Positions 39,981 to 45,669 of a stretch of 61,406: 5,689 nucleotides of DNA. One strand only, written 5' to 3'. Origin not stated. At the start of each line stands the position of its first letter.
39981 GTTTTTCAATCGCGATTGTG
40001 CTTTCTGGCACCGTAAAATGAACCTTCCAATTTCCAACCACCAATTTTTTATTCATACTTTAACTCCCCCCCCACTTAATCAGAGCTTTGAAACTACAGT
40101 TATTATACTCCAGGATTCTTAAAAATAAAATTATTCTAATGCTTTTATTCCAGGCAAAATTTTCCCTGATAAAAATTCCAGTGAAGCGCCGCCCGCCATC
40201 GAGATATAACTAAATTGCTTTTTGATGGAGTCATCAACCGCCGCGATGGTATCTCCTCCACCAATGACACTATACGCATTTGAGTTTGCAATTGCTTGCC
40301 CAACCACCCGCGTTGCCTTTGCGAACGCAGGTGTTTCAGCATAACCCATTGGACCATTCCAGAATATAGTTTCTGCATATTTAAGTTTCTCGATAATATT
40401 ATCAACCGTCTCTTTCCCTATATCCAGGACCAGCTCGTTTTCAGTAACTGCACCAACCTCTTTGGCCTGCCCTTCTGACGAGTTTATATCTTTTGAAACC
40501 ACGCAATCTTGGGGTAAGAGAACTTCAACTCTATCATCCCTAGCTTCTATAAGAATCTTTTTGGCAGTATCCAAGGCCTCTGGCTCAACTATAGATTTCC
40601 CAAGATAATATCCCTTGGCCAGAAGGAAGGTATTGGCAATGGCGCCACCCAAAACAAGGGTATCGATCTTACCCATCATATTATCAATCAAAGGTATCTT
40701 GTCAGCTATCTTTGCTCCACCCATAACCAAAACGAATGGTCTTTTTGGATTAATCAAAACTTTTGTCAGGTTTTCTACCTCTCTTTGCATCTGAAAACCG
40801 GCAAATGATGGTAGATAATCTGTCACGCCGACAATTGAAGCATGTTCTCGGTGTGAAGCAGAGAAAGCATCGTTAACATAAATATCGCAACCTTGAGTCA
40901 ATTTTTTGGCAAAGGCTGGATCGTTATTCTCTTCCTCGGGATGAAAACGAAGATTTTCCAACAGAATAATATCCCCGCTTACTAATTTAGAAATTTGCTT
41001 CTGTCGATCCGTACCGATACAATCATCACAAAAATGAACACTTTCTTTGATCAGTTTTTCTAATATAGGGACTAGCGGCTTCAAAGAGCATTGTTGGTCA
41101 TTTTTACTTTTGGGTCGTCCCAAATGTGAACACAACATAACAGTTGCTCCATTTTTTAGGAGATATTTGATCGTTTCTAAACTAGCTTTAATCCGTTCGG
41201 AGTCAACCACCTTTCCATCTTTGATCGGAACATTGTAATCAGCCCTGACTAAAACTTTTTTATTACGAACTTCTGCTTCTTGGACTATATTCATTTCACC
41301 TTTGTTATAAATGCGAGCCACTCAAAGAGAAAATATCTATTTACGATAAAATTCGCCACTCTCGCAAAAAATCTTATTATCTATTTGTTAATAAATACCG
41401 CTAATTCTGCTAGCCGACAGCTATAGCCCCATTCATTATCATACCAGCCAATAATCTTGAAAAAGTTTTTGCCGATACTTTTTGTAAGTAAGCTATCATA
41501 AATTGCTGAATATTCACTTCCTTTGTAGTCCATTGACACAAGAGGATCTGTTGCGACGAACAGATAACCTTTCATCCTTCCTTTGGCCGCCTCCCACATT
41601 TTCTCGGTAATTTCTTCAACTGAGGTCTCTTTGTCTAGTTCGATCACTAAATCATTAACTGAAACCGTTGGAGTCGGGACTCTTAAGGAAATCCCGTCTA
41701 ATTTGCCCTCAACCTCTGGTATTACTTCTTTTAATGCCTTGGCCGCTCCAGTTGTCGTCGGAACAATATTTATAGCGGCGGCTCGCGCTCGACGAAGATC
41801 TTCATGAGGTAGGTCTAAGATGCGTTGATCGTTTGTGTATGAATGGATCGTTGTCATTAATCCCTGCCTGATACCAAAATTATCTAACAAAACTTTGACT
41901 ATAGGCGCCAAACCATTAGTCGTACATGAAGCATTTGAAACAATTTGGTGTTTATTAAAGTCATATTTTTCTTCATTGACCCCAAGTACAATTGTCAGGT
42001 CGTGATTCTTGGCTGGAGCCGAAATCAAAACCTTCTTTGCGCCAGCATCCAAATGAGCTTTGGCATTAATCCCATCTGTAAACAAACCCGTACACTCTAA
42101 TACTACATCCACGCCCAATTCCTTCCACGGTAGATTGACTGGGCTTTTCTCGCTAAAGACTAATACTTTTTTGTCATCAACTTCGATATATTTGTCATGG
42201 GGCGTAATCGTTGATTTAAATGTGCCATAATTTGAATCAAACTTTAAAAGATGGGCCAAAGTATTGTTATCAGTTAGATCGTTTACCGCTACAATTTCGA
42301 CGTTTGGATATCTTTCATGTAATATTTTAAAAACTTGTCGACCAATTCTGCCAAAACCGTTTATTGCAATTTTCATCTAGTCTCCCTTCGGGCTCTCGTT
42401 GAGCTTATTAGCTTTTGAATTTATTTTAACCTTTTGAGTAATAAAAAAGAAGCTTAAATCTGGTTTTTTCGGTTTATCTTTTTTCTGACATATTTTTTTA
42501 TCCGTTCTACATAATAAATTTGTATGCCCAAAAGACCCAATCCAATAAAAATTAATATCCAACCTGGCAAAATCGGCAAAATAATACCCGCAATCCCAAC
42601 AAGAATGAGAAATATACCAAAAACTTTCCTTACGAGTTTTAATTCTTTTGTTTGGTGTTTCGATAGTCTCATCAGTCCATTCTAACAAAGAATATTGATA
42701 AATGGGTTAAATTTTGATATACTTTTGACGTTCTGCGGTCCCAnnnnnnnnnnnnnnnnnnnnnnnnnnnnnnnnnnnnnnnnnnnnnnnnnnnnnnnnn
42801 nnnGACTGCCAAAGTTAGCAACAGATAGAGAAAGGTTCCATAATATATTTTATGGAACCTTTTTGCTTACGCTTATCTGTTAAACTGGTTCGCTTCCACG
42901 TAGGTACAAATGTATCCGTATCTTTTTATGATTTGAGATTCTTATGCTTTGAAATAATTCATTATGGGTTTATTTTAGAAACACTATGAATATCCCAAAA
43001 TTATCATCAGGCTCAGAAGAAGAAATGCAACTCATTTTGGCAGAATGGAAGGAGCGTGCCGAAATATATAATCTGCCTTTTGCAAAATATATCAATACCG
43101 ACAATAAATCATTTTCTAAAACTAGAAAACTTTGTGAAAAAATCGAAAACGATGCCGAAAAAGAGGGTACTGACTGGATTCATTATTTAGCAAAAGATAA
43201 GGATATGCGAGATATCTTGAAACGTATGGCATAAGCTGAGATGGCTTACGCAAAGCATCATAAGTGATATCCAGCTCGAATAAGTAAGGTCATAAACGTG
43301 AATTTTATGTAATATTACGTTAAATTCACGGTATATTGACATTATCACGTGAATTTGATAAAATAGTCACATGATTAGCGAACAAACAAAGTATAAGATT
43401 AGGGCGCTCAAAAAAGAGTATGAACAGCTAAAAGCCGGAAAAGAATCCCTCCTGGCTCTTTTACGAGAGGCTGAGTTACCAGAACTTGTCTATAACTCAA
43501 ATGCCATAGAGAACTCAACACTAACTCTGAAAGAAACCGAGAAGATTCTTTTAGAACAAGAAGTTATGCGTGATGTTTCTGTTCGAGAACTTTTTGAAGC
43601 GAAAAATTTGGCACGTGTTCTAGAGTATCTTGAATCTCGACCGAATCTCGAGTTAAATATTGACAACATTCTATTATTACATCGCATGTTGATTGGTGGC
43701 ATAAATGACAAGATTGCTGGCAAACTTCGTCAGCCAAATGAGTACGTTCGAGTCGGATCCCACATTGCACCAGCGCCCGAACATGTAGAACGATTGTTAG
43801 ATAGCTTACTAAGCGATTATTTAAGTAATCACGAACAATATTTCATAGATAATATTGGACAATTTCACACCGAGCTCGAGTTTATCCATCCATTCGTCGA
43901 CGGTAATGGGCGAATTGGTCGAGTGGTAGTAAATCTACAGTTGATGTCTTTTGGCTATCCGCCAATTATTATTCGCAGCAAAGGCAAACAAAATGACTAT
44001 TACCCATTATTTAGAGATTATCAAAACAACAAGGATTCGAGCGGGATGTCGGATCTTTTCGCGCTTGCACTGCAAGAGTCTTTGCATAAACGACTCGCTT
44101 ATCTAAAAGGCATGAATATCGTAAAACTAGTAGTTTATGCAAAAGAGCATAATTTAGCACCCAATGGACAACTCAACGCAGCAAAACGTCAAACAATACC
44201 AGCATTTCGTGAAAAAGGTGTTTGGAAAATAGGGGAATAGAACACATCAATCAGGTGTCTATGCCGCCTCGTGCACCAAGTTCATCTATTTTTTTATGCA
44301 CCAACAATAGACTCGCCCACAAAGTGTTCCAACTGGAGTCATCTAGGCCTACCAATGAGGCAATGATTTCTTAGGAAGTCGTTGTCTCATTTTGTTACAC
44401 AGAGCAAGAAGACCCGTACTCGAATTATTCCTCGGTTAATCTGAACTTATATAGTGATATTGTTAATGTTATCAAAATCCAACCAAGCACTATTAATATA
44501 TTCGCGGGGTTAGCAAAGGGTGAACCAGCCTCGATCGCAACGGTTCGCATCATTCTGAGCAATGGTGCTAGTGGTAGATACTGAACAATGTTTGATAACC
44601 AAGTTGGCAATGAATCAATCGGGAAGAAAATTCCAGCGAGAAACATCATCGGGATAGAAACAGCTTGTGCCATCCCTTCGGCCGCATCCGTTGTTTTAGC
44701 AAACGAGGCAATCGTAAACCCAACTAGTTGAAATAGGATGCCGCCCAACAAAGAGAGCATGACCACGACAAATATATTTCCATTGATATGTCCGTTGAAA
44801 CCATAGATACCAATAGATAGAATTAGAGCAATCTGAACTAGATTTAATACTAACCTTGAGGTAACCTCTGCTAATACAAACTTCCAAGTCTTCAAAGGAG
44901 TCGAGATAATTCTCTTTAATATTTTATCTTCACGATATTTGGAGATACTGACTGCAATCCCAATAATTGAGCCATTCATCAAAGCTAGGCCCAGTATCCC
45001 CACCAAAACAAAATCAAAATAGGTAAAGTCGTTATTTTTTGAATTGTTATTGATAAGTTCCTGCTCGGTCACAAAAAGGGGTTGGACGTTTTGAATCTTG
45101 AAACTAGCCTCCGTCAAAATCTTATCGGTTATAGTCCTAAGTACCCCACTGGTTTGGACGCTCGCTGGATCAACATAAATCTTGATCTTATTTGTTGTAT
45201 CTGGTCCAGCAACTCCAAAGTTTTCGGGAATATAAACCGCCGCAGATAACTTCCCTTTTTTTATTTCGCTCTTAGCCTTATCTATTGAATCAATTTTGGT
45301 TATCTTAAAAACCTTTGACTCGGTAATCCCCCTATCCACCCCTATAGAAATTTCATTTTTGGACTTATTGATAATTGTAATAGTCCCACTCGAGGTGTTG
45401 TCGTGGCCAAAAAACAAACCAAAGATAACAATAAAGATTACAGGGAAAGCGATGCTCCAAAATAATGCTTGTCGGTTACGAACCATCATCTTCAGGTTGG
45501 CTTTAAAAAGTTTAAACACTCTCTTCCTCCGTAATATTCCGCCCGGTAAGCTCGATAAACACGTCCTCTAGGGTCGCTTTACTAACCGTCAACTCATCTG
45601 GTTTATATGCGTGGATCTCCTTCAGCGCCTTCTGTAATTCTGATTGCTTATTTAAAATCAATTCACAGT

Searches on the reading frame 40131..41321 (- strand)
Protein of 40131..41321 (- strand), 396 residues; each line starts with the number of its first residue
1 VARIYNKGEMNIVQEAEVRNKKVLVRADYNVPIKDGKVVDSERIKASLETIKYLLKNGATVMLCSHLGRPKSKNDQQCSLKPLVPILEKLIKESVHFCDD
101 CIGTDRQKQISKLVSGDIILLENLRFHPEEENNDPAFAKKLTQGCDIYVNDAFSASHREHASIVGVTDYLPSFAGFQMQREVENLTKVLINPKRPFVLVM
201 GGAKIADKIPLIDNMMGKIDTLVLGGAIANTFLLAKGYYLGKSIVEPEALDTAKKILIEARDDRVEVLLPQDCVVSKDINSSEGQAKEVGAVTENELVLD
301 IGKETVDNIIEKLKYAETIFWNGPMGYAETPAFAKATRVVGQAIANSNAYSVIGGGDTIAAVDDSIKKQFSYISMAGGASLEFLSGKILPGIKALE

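Call 22: search_protein_families(library=pfam, proteins=[window:40131-41321:-], max_evalue=0.001)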
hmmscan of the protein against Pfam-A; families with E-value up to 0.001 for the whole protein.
window:40131-41321:- (396 aa): 1 family
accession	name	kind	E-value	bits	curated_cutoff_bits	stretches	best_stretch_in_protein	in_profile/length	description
PF00162.24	PGK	-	1.7e-143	478.6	27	1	13-387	1-379/379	Phosphoglycerate kinase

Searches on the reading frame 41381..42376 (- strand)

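Call 22: search_protein_families(library=pfam, proteins=[window:41381-42376:-], max_evalue=0.001)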
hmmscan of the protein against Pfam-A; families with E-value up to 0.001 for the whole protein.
window:41381-42376:- (331 aa): 3 families
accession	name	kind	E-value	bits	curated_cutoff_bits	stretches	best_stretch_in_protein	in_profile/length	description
PF02800.25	Gp_dh_C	-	6.5e-62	208.2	24.4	1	156-312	1-158/158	Glyceraldehyde 3-phosphate dehydrogenase, C-terminal domain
PF00044.30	Gp_dh_N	-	1.4e-37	128.5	31.7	1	1-101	1-100/101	Glyceraldehyde 3-phosphate dehydrogenase, NAD binding domain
PF01113.26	DapB_N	-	6.8e-05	23.4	25.6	0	1-40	1-40/124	Dihydrodipicolinate reductase, N-terminus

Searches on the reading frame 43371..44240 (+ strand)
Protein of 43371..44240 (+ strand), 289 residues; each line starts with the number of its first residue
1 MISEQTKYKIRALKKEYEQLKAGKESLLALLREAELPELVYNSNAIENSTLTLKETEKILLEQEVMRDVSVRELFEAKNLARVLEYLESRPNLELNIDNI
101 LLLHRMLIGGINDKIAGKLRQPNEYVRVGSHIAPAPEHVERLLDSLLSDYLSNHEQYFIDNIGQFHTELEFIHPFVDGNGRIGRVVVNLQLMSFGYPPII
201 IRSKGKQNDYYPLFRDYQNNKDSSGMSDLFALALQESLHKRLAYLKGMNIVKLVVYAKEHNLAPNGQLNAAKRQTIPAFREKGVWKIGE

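Call 22: search_protein_families(library=pfam, proteins=[window:43371-44240:+], max_evalue=0.001)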
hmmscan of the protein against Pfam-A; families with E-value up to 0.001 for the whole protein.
window:43371-44240:+ (289 aa): 1 family
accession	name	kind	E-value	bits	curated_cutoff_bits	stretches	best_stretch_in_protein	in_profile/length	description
PF02661.23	Fic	-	6.7e-19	69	24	1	95-191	2-93/93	Fic/DOC family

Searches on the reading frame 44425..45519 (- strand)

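Call 22: search_protein_families(library=pfam, proteins=[window:44425-45519:-], max_evalue=0.001)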
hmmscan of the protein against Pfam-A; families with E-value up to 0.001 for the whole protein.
window:44425-45519:- (364 aa): 3 families
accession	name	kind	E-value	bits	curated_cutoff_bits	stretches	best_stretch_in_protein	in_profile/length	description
PF12698.13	ABC2_membrane_3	-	7.5e-42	144.1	31.6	1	19-356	4-346/347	ABC-2 family transporter protein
PF01061.29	ABC2_membrane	-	4.3e-28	98.7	26.9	1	158-326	51-208/211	ABC-2 type transporter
PF12679.13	ABC2_membrane_2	-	7.1e-09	35.8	27.2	1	4-360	3-279/283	ABC-2 family transporter protein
